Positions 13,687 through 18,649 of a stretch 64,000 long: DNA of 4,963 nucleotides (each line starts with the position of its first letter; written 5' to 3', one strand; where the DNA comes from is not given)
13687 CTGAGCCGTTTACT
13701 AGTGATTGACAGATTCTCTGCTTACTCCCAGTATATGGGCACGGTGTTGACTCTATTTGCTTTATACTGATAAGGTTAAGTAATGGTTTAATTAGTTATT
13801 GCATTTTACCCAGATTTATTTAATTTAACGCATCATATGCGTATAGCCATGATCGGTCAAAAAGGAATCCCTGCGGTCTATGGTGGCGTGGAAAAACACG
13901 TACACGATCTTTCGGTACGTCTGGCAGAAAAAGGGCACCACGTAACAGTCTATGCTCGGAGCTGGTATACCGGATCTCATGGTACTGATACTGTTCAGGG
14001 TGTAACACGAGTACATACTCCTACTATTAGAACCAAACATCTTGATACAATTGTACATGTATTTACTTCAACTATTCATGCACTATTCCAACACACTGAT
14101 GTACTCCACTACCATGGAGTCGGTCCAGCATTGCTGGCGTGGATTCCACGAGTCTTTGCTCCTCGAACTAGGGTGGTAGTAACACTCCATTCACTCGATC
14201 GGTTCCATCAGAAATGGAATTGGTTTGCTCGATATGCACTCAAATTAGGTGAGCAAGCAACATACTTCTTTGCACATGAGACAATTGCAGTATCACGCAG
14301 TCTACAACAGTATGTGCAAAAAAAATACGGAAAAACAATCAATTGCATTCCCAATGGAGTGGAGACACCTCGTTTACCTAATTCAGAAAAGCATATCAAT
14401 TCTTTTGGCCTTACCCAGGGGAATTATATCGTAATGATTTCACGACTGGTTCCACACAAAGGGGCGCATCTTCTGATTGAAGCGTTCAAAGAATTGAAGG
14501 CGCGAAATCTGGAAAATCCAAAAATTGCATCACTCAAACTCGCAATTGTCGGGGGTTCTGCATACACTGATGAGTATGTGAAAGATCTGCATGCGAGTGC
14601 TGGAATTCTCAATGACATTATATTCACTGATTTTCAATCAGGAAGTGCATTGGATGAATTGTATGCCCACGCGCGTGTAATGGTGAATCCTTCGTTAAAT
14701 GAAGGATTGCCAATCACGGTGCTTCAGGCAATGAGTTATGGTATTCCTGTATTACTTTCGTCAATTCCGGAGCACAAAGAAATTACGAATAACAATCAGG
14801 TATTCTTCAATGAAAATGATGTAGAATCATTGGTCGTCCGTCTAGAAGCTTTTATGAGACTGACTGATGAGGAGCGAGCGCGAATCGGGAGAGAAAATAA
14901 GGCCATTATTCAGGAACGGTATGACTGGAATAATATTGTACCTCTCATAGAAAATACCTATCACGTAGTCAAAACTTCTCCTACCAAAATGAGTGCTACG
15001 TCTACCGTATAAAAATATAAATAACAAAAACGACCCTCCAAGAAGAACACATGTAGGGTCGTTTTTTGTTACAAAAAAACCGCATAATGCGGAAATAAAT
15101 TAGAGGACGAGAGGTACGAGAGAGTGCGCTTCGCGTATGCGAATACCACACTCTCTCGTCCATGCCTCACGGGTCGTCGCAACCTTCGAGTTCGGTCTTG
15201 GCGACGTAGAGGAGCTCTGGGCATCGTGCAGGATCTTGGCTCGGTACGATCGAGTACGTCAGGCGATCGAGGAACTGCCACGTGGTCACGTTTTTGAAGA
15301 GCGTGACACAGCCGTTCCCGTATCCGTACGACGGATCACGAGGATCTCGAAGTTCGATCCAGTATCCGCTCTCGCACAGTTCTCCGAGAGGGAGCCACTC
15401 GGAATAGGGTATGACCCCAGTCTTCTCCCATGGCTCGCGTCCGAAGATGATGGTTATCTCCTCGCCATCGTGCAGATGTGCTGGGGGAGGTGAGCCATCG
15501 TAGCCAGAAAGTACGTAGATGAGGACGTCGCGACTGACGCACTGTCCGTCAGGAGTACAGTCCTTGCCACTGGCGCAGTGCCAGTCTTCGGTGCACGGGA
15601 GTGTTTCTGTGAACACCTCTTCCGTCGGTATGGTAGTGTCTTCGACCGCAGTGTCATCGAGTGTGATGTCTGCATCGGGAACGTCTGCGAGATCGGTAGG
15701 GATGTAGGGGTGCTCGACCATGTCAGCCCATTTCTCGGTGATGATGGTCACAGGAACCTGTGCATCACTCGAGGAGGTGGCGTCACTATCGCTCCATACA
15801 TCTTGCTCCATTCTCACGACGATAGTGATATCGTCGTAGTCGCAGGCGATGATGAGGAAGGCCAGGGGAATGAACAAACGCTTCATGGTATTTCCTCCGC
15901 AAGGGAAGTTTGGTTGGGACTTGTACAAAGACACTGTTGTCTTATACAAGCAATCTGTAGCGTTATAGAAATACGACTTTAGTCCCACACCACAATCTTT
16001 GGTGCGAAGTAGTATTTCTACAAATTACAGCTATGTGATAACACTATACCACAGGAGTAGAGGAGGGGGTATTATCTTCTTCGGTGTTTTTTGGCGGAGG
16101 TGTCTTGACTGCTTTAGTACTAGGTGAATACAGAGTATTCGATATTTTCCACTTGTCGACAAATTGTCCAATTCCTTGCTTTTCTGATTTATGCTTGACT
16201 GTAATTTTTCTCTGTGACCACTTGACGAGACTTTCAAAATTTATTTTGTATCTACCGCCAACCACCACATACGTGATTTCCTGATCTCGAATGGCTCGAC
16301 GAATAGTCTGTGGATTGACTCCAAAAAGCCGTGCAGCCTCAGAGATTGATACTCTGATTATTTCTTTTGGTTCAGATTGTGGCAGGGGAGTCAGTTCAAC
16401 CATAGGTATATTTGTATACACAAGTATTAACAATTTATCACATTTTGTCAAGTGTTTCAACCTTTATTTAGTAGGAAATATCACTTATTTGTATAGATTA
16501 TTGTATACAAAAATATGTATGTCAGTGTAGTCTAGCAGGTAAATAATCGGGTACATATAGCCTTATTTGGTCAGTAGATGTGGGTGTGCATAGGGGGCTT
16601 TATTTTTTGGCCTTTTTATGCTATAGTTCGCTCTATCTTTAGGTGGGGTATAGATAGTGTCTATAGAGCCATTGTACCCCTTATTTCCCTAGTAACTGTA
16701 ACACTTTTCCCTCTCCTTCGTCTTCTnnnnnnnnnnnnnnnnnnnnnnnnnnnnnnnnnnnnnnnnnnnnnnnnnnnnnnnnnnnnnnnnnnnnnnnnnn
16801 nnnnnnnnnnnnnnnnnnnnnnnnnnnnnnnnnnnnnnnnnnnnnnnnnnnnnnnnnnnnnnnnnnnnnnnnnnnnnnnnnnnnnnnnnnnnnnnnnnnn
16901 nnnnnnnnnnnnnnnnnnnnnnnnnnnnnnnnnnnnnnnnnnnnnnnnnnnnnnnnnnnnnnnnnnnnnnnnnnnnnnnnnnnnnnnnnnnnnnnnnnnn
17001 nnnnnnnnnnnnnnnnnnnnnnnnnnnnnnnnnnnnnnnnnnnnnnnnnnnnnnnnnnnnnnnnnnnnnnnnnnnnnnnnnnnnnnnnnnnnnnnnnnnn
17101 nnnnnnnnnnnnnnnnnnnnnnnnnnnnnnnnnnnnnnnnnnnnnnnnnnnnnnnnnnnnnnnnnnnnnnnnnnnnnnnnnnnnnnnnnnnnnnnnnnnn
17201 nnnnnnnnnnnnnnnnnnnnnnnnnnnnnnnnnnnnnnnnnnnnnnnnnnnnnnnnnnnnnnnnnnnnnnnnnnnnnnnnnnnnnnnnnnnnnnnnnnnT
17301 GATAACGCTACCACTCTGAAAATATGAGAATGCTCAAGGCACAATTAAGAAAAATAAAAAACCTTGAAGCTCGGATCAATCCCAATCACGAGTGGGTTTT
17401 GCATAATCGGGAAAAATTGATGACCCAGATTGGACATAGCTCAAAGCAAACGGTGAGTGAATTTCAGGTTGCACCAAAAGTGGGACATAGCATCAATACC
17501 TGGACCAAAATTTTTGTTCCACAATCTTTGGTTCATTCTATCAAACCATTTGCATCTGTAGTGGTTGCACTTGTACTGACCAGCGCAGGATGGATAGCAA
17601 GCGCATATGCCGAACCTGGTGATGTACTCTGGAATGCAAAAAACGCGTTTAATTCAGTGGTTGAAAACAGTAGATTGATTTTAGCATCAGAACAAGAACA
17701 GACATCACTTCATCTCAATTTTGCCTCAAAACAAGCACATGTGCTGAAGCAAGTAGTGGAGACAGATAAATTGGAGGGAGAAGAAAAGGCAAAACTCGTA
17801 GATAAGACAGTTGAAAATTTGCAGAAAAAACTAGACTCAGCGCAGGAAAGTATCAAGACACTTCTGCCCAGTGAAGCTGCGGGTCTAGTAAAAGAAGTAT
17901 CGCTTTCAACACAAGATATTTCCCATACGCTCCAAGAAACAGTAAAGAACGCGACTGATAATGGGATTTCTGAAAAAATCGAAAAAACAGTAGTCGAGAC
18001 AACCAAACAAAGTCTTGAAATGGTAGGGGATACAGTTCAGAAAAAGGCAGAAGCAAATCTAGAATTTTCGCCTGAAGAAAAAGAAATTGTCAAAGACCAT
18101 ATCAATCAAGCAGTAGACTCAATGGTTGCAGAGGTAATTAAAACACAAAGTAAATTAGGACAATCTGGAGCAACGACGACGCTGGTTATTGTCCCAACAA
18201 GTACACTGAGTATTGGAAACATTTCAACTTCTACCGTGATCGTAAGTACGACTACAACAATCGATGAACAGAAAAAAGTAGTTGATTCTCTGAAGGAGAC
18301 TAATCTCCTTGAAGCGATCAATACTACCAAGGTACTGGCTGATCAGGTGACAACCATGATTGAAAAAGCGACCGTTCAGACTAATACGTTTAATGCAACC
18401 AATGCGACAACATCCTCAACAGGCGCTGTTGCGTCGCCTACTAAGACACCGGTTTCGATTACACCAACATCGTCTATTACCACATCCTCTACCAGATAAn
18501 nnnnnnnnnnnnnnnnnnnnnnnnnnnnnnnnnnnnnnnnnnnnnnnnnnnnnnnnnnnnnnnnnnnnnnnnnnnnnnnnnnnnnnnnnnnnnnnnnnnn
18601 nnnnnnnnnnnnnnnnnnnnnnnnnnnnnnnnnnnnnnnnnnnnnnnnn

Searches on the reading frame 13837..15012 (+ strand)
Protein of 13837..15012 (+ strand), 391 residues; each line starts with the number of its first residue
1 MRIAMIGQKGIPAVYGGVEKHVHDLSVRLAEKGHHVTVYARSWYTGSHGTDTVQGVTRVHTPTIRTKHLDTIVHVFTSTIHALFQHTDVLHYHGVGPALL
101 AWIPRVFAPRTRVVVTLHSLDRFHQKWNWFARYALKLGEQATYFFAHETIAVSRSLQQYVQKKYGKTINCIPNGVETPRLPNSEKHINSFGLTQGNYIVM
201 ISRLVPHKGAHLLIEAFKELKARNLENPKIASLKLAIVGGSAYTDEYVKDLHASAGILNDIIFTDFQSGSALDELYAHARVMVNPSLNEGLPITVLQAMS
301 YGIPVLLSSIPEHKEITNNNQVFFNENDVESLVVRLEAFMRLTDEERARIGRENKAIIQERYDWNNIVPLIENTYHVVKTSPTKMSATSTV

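Call 20: search_protein_families(library=pfam, proteins=[window:13837-15012:+], max_evalue=0.01)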
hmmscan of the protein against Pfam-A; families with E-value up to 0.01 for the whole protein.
window:13837-15012:+ (391 aa): 7 families
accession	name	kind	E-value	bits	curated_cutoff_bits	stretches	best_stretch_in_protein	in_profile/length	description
PF00534.26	Glycos_transf_1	-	1.8e-31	109.4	26.4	1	185-355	4-170/172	Glycosyl transferases group 1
PF13692.12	Glyco_trans_1_4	-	5e-25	88.9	27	1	196-337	2-137/142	Glycosyl transferases group 1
PF13439.12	Glyco_transf_4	-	2.5e-24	86.6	28.5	1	15-177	1-168/170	Glycosyltransferase Family 4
PF13579.12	Glyco_trans_4_4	-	1.1e-13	52.3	29.7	1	16-174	1-158/158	Glycosyl transferase 4-like domain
PF20706.3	GT4-conflict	-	3.6e-11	43.1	26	1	16-309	12-312/385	Family 4 Glycosyltransferase in conflict systems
PF13524.12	Glyco_trans_1_2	-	1.6e-06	28.6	25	1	234-368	16-139/144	Glycosyl transferase-like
PF09314.17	DUF1972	-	3.6e-05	23.9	25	0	3-28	4-29/186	Domain of unknown function (DUF1972)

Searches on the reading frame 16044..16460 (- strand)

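Call 20: search_protein_families(library=pfam, proteins=[window:16044-16460:-], max_evalue=0.01)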
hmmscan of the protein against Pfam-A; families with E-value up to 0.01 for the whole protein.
window:16044-16460:- (138 aa): 7 families
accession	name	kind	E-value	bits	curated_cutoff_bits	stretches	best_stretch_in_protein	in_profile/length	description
PF12728.13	HTH_17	-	5.5e-09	36.6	27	1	38-82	3-47/51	Helix-turn-helix domain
PF13518.12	HTH_28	-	7.3e-05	23.2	25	1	38-59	14-35/52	Helix-turn-helix domain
PF00376.29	MerR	-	0.00042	20.5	28.2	1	38-55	1-18/38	MerR family regulatory protein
PF13384.12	HTH_23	-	0.0012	19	24.6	1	36-59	17-40/50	Homeodomain-like domain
PF05225.22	HTH_psq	-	0.0012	18.9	20.4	0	37-58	17-38/45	helix-turn-helix, Psq domain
PF13542.12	HTH_Tnp_ISL3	-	0.0021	17.9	27.4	1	38-59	28-49/51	Helix-turn-helix domain of transposase family ISL3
PF08220.18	HTH_DeoR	-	0.0076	16.4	21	0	37-58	15-36/57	DeoR-like helix-turn-helix domain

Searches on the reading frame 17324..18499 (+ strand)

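Call 20: search_protein_families(library=pfam, proteins=[window:17324-18499:+], max_evalue=0.01)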
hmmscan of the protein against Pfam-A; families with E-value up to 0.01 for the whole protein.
window:17324-18499:+ (391 aa): 0 families

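Call 54: search_protein_families(library=ncbifam, proteins=[window:17324-18499:+], max_evalue=0.01)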
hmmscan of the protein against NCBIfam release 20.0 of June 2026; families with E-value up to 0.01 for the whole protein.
window:17324-18499:+ (391 aa): 0 families

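Call 79: search_protein_families(library=pfam, proteins=[window:17324-18499:+], max_evalue=5)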
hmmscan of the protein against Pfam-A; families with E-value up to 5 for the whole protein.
window:17324-18499:+ (391 aa): 4 families
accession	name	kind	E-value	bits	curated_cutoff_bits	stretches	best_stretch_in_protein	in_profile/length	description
PF18175.6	HU-CCDC81_bac_2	-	0.094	13.1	35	0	218-256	28-65/70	CCDC81-like prokaryotic HU domain 2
PF22192.2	GtgE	-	0.23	11.5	27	1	299-360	20-80/169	GtgE peptidase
PF13907.11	CHD1-like_C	-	0.25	12.2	28.3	1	1-49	15-65/96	Chromodomain-helicase-DNA-binding protein 1-like, C-terminal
PF12993.12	DUF3877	-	4.2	7.7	27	1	157-240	7-93/173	Domain of unknown function, E. rectale Gene description (DUF3877)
